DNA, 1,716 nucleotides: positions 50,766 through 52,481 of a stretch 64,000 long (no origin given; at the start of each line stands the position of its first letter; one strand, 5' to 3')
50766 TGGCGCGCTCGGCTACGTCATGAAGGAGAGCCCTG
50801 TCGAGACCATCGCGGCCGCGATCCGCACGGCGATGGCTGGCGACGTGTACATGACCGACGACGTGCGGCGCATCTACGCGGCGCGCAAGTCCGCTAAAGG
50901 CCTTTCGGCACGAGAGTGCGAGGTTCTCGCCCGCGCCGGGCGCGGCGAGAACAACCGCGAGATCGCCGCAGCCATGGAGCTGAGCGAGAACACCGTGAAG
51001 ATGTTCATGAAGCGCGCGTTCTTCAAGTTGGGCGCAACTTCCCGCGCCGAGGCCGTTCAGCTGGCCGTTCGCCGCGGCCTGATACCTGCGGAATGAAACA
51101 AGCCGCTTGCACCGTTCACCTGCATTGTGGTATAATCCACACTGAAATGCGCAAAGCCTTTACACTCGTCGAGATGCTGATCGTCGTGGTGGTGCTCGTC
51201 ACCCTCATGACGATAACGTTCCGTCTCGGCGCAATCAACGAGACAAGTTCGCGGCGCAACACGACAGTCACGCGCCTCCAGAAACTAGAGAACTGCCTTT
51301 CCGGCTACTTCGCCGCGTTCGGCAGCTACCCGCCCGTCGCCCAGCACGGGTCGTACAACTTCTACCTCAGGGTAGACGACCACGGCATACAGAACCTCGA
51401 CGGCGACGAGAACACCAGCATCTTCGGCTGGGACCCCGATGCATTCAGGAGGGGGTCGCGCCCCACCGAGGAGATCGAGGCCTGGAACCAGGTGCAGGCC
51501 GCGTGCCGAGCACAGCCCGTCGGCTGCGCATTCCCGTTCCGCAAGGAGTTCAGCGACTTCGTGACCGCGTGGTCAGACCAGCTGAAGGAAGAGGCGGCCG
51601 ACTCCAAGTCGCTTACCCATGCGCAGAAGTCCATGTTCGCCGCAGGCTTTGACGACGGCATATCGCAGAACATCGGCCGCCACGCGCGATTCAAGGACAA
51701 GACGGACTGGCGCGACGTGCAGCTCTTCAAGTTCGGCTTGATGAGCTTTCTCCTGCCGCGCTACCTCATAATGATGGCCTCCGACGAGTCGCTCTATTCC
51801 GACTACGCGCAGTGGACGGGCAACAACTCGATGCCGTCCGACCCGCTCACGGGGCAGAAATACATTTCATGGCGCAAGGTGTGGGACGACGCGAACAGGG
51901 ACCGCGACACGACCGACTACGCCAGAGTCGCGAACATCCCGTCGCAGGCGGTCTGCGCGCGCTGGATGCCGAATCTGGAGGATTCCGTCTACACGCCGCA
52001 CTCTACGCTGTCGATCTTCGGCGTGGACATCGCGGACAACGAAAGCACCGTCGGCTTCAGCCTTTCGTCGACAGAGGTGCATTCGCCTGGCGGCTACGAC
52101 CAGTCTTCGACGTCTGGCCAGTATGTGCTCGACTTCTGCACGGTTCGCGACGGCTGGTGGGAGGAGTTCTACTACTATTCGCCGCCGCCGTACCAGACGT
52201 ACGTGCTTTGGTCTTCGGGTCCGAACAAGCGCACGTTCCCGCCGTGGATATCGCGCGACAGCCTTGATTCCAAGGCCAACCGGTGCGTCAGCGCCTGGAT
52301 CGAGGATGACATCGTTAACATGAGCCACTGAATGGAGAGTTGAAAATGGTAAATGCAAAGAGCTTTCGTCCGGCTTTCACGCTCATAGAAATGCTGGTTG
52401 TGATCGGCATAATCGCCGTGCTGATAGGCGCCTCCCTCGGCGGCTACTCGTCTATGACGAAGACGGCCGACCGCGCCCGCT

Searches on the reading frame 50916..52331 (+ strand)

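Call 7: search_protein_families(library=pfam, proteins=[window:50916-52331:+])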
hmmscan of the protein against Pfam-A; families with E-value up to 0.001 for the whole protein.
window:50916-52331:+ (471 aa): 1 family
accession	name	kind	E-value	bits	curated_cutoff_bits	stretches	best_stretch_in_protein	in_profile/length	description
PF07963.17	N_methyl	-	0.00082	19.3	21.2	0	79-101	4-26/27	Prokaryotic N-terminal methylation motif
